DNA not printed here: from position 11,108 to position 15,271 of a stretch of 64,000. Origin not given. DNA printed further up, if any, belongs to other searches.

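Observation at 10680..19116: Three-gene lipoprotein operon with a giant transglutaminase-like enzyme/pseudoenzyme paralogue pair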

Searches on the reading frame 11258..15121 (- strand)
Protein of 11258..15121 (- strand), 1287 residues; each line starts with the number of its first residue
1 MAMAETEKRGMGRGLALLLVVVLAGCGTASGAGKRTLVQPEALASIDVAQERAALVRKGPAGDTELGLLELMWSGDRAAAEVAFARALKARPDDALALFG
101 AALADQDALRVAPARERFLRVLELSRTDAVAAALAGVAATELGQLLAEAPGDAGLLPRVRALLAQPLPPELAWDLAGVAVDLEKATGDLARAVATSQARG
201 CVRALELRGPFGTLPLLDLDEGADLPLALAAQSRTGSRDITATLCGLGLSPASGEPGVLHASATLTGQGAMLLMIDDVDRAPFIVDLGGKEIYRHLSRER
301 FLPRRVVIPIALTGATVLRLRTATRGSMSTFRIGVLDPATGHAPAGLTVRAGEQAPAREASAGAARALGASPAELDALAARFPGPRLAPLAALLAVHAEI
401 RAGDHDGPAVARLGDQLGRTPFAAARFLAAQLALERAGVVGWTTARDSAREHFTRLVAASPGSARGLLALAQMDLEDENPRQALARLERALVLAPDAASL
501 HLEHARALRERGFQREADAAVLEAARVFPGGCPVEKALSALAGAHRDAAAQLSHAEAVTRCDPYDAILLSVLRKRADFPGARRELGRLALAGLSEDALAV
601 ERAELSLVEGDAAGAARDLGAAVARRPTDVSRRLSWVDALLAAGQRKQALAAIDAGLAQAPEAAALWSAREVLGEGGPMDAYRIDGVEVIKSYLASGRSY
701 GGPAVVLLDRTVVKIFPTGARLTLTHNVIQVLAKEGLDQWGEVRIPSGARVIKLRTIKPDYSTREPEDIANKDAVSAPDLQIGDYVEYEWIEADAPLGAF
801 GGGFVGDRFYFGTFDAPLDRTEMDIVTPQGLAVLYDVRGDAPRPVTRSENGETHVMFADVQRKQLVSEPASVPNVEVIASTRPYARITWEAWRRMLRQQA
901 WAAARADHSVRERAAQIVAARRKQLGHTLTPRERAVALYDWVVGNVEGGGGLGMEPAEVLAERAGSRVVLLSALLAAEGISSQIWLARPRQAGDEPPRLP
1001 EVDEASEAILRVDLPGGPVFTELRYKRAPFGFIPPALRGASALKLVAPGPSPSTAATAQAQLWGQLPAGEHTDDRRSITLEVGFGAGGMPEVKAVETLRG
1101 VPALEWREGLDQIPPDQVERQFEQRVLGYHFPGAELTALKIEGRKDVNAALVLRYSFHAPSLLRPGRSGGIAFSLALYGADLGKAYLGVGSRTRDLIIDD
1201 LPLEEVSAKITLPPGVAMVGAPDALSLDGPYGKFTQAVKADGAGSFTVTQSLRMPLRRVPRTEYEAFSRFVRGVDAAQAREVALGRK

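Call 6: search_protein_families(library=pfam, proteins=[window:11258-15121:-], max_evalue=1)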
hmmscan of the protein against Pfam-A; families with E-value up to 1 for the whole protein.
window:11258-15121:- (1287 aa): 7 families
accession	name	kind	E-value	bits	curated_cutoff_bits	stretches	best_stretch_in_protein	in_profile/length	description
PF14559.12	TPR_19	-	4.2e-05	24.2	25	2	609-670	4-65/68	Tetratricopeptide repeat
PF12969.12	DUF3857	-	0.0027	18.2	24.6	1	775-854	82-158/170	Domain of Unknown Function with PDB structure (DUF3857)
PF23914.1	TPR_CcmH_CycH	-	0.022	15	42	1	459-513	45-99/158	Cytochrome c-type biogenesis protein H TPR domain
PF12970.12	DUF3858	-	0.05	14.2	27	1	1191-1273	24-105/116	Domain of Unknown Function with PDB structure (DUF3858)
PF13428.12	TPR_14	-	0.12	13.6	23.5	2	633-668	4-39/44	Tetratricopeptide repeat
PF13414.12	TPR_11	-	0.22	11.7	26.8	0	482-503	12-33/42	TPR repeat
PF07719.23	TPR_2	-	0.58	10.9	27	0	464-496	1-33/34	Tetratricopeptide repeat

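Call 7: search_protein_families(library=ncbifam, proteins=[window:11258-15121:-], max_evalue=1)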
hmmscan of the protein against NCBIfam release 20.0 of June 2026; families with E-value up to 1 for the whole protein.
window:11258-15121:- (1287 aa): 7 families
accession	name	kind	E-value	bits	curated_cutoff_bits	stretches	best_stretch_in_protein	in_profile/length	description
TIGR02917.1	PEP_TPR_lipo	equivalog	2.5e-08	32.3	312.2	3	447-520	482-555/899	XrtA/PEP-CTERM system TPR-repeat protein PrsT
NF033920.0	C39_PA2778_fam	equivalog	3e-06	26.9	150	1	443-527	169-253/255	PA2778 family cysteine peptidase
TIGR02521.1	type_IV_pilW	equivalog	1.6e-05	24.6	154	2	445-503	150-209/234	type IV pilus biogenesis/stability protein PilW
TIGR02552.1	LcrH_SycD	equivalog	0.00036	20.2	104.8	1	447-524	35-112/136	SycD/LcrH family type III secretion system chaperone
NF008755.0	PRK11788.1-3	equivalog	0.026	13.9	430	0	430-504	180-254/388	lipopolysaccharide assembly protein LapB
NF033758.1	gliding_GltE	equivalog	0.05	12.6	225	0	446-524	238-316/411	adventurous gliding motility TPR repeat lipoprotein GltE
NF008756.0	PRK11788.1-4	equivalog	0.12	11.4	474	1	430-542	180-292/389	lipopolysaccharide assembly protein LapB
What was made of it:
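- On PEP-CTERM TPR lipoprotein PrsT (TIGR02917) and gliding protein GltE (NF033758): GltE: 12.6 bits against 225 (call 7).
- Tried and rejected: PrsT, GltE, LapB, PilW and C39 peptidase hits in NCBIfam were rejected as TPR-only, far below their cutoffs (call 7).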

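Call 18: find_homologous_proteins(query=window:11258-15121:-, max_evalue=0.00001)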
Query window:11258-15121:- (1287 aa): 5 proteins with E <= 0.00001 among 8000 candidates.
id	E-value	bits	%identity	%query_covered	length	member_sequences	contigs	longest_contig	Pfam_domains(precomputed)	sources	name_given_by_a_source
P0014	0.0e+0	2613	95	98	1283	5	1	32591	-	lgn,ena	-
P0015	4.6e-166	573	37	98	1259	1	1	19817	PF14559.13,PF12969.13,PF13432.13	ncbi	ncbi:MAG TPA: tetratricopeptide repeat protein [Polyangia bacterium]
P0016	4.3e-43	166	-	-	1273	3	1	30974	PF14559.13,PF12969.13,PF13432.13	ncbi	-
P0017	3.9e-40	156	28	65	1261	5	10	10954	PF14559.13,PF12969.13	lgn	-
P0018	2.6e-14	70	28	44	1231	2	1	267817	-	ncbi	-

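Call 19: find_encoding_contigs(protein=P0014, flank=10000, max_places=2)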
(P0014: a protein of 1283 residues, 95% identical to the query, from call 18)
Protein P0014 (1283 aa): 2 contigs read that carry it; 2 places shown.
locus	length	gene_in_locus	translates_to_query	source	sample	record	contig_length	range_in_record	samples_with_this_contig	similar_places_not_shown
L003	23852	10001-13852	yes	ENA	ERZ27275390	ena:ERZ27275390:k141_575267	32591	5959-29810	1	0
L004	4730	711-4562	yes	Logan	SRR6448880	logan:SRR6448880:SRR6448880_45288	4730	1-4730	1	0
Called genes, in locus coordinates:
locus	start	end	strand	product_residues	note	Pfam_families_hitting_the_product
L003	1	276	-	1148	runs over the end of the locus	PF00990:GGDEF, PF00069:Pkinase, PF07714:PK_Tyr_Ser-Thr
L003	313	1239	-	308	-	PF01040:UbiA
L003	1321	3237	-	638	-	PF06808:DctM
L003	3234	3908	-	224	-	PF04290:DctQ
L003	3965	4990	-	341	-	PF03480:DctP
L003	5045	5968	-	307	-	PF16811:TAtT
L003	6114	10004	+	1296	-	-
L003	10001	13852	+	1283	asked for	-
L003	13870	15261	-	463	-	-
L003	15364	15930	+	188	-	-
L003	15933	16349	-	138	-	PF13682:CZB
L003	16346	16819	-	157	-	PF01161:PBP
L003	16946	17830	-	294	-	-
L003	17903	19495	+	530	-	PF00496:SBP_bac_5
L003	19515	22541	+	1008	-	PF00672:HAMP, PF01590:GAF, PF13185:GAF_2, PF13492:GAF_3, PF02518:HATPase_c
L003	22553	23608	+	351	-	PF00072:Response_reg, PF00990:GGDEF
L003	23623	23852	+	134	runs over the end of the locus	-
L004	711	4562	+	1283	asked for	-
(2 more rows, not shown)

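Call 20: find_encoding_contigs(protein=P0015, flank=10000, max_places=2)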
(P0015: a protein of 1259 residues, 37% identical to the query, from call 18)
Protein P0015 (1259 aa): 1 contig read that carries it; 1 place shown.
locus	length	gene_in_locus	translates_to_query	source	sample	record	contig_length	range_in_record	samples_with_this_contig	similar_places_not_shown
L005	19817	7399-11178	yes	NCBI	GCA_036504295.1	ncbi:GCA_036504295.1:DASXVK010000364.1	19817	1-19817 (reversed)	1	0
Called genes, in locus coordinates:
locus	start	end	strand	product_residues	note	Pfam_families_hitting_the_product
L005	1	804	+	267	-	PF00106:adh_short, PF08659:KR, PF13561:adh_short_C2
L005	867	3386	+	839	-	PF13620:CarboxypepD_reg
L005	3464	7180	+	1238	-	PF07719:TPR_2 (faint), PF00515:TPR_1 (faint), PF13432:TPR_16 (weak), PF14559:TPR_19 (weak), PF12969:DUF3857, PF01841:Transglut_core, PF12970:DUF3858 (weak)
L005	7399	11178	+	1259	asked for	PF13432:TPR_16 (faint), PF14559:TPR_19 (weak), PF12969:DUF3857 (weak)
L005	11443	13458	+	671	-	-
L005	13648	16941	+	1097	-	PF13493:DUF4118, PF01590:GAF, PF13185:GAF_2, PF00512:HisKA, PF02518:HATPase_c, PF00072:Response_reg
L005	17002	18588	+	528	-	PF00496:SBP_bac_5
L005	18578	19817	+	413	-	PF14827:dCache_3 (weak), PF17202:sCache_3_3, PF00672:HAMP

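Call 21: find_encoding_contigs(protein=P0016, flank=10000, max_places=2)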
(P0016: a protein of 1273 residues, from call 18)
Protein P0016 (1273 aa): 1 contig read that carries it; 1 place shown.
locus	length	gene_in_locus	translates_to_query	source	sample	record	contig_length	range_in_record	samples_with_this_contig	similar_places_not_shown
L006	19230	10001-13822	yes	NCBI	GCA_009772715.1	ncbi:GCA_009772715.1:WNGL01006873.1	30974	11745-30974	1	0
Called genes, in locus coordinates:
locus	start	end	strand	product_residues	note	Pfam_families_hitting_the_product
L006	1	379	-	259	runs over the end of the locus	PF01569:PAP2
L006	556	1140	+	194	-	PF04542:Sigma70_r2, PF08281:Sigma70_r4_2, PF04545:Sigma70_r4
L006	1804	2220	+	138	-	-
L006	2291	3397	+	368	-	PF12801:Fer4_5, PF00037:Fer4 (faint), PF12837:Fer4_6 (faint), PF12838:Fer4_7 (faint), PF12801:Fer4_5, PF13237:Fer4_10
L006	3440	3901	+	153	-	PF02590:SPOUT_MTase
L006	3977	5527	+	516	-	PF01676:Metalloenzyme, PF06415:iPGM_N, PF01663:Phosphodiest (weak)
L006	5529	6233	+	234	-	PF18912:DZR_2, PF00156:Pribosyltran (weak)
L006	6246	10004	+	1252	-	PF07719:TPR_2 (faint), PF13181:TPR_8 (faint), PF13428:TPR_14 (faint), PF13431:TPR_17 (faint), PF13414:TPR_11 (faint), PF13432:TPR_16, PF14559:TPR_19, PF12969:DUF3857, +1 more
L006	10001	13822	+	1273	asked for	PF13432:TPR_16 (faint), PF14559:TPR_19, PF12969:DUF3857 (faint)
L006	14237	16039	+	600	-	PF07719:TPR_2 (faint), PF13414:TPR_11 (faint), PF13432:TPR_16 (weak), PF14559:TPR_19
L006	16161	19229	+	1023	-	?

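Call 34: find_related_loci(query=A2, collection=genome_contigs, flank=10000)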
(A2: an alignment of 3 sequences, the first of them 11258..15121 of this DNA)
Query A2 (1287 aa) in genome_contigs; peptide patterns used: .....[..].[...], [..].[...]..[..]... (x = any residue, [..] = any of these).
192 stretches matched a pattern; 68 encode a relative of the query (tblastn E <= 1e-3); 68 distinct loci.
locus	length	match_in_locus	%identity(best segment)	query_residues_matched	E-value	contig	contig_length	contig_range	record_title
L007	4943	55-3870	93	16-1287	0e+0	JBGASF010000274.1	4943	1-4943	MAG: Polyangia bacterium isolate MAG_MBR_AS.47 MBRAS-47_NODE_274_length_4943_cov_5.282573, whole genome shotgun sequence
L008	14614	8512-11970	36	70-1270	3e-159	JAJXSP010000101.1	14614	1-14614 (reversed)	MAG: Myxococcales bacterium isolate BP4.bin10 NODE_5050_length_14614_cov_1.248775, whole genome shotgun sequence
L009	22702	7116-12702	35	72-1285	6e-157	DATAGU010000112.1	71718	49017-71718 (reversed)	MAG TPA_asm: Polyangia bacterium isolate SMAG_U6837 k141_2084161, whole genome shotgun sequence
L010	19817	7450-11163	37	25-1284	1e-156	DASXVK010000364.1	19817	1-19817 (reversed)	MAG TPA_asm: Polyangia bacterium isolate SMAG_U4743 k141_270335, whole genome shotgun sequence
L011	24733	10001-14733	36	64-1284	5e-169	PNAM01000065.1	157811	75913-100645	MAG: Myxococcales bacterium isolate palsa_1104 73.20110800_P1D.52_contig_4153, whole genome shotgun sequence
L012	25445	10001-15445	34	93-1286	4e-149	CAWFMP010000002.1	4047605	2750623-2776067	MAG: uncultured delta proteobacterium isolate MFD06435.bin.2.192 genome assembly, contig: contig_19846, whole genome sho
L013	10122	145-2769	36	390-1284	5e-140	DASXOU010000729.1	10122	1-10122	MAG TPA_asm: Polyangia bacterium isolate SMAG_U5390 k141_433559, whole genome shotgun sequence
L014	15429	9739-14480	37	390-1286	4e-140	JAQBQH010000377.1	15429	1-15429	MAG: Myxococcales bacterium isolate RYN_368 scaffold_3774599, whole genome shotgun sequence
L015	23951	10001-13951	33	18-1278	6e-126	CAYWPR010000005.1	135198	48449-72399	MAG TPA_asm: uncultured Myxococcales bacterium isolate SRP189682_co2_70 genome assembly, contig: NODE_57_length_135198_c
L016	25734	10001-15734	32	18-1287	4e-123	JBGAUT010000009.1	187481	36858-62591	MAG: Polyangia bacterium isolate MAG_MBR_AS.52 MBRAS-52_NODE_9_length_187481_cov_6.745806, whole genome shotgun sequence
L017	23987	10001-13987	32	13-1278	6e-123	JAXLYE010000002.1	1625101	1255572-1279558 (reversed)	MAG: Polyangia bacterium isolate STL-MYX5 C1.81.fa-2, whole genome shotgun sequence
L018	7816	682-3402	34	446-1278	3e-122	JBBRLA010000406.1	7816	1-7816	MAG: Polyangia bacterium isolate La1_concoct.199 LA1C_C.199_k141_1350627L_7816_cov_18.3818, whole genome shotgun sequenc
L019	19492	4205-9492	37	446-1282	9e-120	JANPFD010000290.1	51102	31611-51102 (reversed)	MAG: Myxococcales bacterium isolate VAR_78_concoct_94_sub VAR_78_k141_650822, whole genome shotgun sequence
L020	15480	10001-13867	32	15-1278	1e-119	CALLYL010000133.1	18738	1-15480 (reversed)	MAG TPA_asm: uncultured Myxococcales bacterium isolate SRR5676476_bin.50_CONCOCT_v1.1_MAG genome assembly, contig: ERZ72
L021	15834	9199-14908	33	74-1287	2e-118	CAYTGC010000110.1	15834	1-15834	MAG TPA_asm: uncultured Myxococcales bacterium isolate SRP189682_co2_104 genome assembly, contig: NODE_6012_length_15834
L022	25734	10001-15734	31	74-1287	2e-117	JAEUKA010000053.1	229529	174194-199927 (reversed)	MAG: Myxococcales bacterium isolate new MAG-83 k141_2498903, whole genome shotgun sequence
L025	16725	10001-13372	32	187-1278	4e-116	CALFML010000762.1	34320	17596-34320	MAG TPA_asm: uncultured Myxococcales bacterium isolate SRR6231182_bin.80_CONCOCT_v1.1_MAG genome assembly, contig: ERZ65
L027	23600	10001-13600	32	45-1284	1e-111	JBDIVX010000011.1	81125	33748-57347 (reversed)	MAG: Polyangiales bacterium isolate Bin_29 NODE_189_length_81125_cov_7.539174, whole genome shotgun sequence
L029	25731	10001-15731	32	15-1287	5e-131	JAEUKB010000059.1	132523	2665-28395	MAG: Myxococcales bacterium isolate new MAG-84 k141_1906920, whole genome shotgun sequence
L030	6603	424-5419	34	446-1287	1e-108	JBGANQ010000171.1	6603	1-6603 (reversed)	MAG: Polyangia bacterium isolate MAG_MBR_H10.6 MBRH10-6_opera_contig_31258, whole genome shotgun sequence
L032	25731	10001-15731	30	60-1287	9e-108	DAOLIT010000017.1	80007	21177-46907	MAG TPA_asm: Pseudomonadota bacterium isolate AMR_MDS_0291 NODE_25_length_80007_cov_13.017611, whole genome shotgun sequ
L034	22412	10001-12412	32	470-1287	1e-102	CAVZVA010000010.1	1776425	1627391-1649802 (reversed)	MAG: uncultured delta proteobacterium isolate MFD02416.bin.1.77 genome assembly, contig: contig_7123, whole genome shotg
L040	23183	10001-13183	30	186-1284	2e-103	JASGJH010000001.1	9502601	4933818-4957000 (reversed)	MAG: Myxococcales bacterium isolate 5N416 JMF-2111-06-0005.ont.bin.416_0, whole genome shotgun sequence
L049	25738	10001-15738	28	18-1287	8e-94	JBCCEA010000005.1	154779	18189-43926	MAG: Myxococcota bacterium isolate P01_A01_bin.97 k141_1733491_length_154779_cov_24.9581, whole genome shotgun sequence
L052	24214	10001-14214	34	128-1286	3e-146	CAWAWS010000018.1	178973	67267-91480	MAG: uncultured delta proteobacterium isolate MFD04540.bin.2.104 genome assembly, contig: contig_25905, whole genome sho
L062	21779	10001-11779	30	676-1284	4e-56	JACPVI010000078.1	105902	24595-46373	MAG: Myxococcales bacterium isolate NC_groundwater_780_Ag_S2p5_69_11 JBCH_GD18_4_SO25_S179_scaffold_861330, whole genome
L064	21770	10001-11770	28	682-1287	2e-54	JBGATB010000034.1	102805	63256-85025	MAG: Myxococcaceae bacterium isolate MAG_AAO_H10.6 AAOH10-6_opera_contig_1018, whole genome shotgun sequence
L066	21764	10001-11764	29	684-1287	2e-54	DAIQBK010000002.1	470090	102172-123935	MAG TPA_asm: Myxococcaceae bacterium isolate CTOTU28159 NODE_2_length_470090_cov_16.393979, whole genome shotgun sequenc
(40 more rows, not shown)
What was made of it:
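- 68 B-type loci were recovered, nearly all labelled as myxobacterial (call 34).
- Tried and rejected: It was set aside because B of the same assembly lies on a separate 4.9-kb contig (L007, call 34).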

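Call 40: search_protein_families(library=ncbifam, proteins=[L003:13870-15261:-], max_evalue=0.001)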
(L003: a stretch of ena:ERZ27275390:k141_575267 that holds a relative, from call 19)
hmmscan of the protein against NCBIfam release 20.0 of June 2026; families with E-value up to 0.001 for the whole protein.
L003:13870-15261:- (463 aa): 0 families
